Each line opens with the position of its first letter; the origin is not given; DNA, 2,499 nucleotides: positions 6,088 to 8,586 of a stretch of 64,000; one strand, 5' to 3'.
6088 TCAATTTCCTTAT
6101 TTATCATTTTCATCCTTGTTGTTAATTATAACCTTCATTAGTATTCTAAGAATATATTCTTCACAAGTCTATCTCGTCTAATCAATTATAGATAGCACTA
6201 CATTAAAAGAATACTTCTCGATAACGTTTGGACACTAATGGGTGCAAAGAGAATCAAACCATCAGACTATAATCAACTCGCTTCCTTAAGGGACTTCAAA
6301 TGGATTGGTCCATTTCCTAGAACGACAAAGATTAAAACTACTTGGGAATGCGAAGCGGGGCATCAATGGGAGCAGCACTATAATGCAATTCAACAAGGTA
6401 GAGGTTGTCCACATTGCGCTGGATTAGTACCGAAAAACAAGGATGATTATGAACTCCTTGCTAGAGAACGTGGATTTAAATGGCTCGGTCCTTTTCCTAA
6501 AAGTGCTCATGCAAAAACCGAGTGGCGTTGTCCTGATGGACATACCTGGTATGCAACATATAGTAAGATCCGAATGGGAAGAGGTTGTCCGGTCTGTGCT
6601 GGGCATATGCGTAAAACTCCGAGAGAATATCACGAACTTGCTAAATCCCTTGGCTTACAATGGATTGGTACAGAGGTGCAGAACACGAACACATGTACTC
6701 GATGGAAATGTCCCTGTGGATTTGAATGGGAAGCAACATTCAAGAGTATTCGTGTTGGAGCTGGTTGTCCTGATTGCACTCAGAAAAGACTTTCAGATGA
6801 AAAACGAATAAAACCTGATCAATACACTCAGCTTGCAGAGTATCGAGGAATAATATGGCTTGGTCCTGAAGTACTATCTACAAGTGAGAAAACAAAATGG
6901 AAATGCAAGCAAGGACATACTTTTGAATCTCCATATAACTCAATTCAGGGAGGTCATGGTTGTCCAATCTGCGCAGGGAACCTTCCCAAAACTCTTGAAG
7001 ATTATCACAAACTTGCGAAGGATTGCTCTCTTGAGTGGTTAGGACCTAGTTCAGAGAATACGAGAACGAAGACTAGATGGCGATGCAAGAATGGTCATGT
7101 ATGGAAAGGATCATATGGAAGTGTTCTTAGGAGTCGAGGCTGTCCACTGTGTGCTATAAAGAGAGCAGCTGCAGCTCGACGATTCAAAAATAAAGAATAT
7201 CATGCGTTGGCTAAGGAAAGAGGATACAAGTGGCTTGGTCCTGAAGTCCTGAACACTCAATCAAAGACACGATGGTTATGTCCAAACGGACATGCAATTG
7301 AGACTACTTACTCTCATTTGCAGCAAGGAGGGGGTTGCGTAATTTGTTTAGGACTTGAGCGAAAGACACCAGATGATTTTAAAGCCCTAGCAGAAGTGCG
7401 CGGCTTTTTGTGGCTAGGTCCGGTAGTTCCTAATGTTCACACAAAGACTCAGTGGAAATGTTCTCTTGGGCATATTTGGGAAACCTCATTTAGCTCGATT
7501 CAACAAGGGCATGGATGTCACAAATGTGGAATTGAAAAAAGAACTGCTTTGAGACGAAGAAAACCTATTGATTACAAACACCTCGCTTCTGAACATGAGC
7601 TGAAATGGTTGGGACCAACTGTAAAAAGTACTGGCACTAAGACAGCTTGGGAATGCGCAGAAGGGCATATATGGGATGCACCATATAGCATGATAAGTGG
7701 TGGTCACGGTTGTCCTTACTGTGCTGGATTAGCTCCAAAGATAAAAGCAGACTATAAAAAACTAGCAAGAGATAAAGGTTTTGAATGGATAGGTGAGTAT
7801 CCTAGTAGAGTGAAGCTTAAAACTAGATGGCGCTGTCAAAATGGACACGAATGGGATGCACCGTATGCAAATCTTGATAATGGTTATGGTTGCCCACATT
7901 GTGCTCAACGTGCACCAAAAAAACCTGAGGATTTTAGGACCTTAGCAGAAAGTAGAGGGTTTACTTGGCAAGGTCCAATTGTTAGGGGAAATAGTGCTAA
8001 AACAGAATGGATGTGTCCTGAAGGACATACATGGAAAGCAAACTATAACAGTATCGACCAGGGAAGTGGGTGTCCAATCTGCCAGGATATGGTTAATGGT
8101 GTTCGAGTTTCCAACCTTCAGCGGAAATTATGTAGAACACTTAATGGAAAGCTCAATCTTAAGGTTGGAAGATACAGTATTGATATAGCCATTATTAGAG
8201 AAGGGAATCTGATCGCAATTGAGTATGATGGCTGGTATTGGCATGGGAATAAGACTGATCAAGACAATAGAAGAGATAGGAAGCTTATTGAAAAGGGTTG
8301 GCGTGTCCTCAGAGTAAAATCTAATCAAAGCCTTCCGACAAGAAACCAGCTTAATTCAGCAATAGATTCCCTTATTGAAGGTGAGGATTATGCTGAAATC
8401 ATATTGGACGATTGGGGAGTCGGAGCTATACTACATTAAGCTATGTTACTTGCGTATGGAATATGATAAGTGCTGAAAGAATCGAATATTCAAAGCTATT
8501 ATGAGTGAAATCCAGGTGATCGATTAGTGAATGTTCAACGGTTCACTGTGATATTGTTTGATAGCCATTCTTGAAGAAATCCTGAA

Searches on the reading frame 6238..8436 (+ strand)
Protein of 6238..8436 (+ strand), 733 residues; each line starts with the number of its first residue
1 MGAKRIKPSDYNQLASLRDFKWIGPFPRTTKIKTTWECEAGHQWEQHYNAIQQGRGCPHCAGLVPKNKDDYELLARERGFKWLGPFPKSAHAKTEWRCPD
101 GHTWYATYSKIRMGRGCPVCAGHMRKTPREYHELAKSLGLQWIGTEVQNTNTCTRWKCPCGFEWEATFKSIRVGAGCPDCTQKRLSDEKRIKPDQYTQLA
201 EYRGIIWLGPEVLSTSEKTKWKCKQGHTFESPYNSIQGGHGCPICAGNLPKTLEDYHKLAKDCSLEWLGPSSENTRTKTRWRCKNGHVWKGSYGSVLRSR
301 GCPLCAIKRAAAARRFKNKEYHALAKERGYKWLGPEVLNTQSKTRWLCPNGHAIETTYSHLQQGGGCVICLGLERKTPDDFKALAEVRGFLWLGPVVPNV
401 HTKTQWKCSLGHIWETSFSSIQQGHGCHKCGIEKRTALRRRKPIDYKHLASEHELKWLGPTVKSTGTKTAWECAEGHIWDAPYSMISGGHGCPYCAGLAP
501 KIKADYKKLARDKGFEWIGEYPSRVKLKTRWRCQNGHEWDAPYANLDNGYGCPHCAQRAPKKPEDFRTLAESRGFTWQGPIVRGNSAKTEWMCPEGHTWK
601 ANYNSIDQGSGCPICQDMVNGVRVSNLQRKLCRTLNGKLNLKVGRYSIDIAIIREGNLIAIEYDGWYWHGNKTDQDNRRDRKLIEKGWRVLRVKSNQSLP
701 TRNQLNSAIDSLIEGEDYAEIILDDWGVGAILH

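Call 6: search_protein_families(library=pfam, proteins=[window:6238-8436:+], max_evalue=0.1)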
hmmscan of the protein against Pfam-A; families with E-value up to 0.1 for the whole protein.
window:6238-8436:+ (733 aa): 9 families
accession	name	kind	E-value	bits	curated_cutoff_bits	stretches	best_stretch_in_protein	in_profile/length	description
PF14311.12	DUF4379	-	1.2e-53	179.5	24.5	9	583-616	20-54/56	Probable Treble clef zinc finger domain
PF21817.3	CapR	-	2.6e-19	69.6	24.2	0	216-246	28-67/67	CapR homology domain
PF18741.7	MTES_1575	-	5.1e-10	39.7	38.2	1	640-697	19-80/96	REase_MTES_1575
PF21302.3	Zn_ribbon_RlmA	-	1e-05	25.8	27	0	528-541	14-27/44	RlmA, N-terminal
PF04480.18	DUF559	-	2e-05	24.9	20.6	1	640-708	38-103/109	Protein of unknown function (DUF559)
PF13773.12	DUF4170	-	7.2e-05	23.1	25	0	74-97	18-41/60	Domain of unknown function (DUF4170)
PF23196.1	NOMO_6th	-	0.002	19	27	1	642-697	61-110/123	NOMO sixth transthyretin-like domain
PF07862.16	Nif11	-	0.035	14.8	23.8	0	559-576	25-42/48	Nif11 domain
PF00578.27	AhpC-TSA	-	0.061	13.7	26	0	116-157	37-77/124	AhpC/TSA family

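Call 7: search_protein_families(library=padloc, proteins=[window:6238-8436:+], max_evalue=0.1)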
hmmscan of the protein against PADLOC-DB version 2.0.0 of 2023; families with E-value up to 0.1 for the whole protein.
window:6238-8436:+ (733 aa): 2 families
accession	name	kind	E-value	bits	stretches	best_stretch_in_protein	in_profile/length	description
PDLC03678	HEase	-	0.0076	13.9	1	656-696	200-242/266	homing endonuclease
PDLC01124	Cas2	-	0.095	11.3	0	109-132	61-84/93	Cas2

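Call 8: search_protein_families(library=ncbifam, proteins=[window:6238-8436:+], max_evalue=0.1)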
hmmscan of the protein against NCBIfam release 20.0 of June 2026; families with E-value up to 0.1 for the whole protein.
window:6238-8436:+ (733 aa): 2 families
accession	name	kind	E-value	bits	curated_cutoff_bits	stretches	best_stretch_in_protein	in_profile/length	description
NF058533.1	antiphage_ProA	equivalog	0.0017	15.8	1500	1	643-711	1627-1701/1903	anti-phage protein ProA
NF047702.1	LIC10965_fam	subfamily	0.033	14.5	130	0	90-121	25-55/104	LIC10965 family protein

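Call 9: search_protein_families(library=phrogs, proteins=[window:6238-8436:+], max_evalue=0.1)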
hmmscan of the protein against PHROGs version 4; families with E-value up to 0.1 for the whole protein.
window:6238-8436:+ (733 aa): 8 families
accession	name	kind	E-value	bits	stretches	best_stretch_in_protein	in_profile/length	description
phrog_559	-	DNA, RNA and nucleotide metabolism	2.2e-90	305.2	4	507-715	189-417/607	HNH endonuclease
phrog_681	-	DNA, RNA and nucleotide metabolism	3.8e-84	284.3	4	29-193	264-439/576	endonuclease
phrog_12131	-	DNA, RNA and nucleotide metabolism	0.00027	21.1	1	618-699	197-286/313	homing endonuclease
phrog_2649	-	lysis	0.008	17.1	0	126-144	96-114/261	endolysin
phrog_3339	-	DNA, RNA and nucleotide metabolism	0.02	15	1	647-676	283-311/536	homing endonuclease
phrog_4554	-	tail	0.023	15.6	0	208-248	115-155/205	tail protein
phrog_16977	-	unknown function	0.071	14.5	0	326-358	3-35/86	-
phrog_9902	-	unknown function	0.075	13.5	1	581-695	40-152/210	-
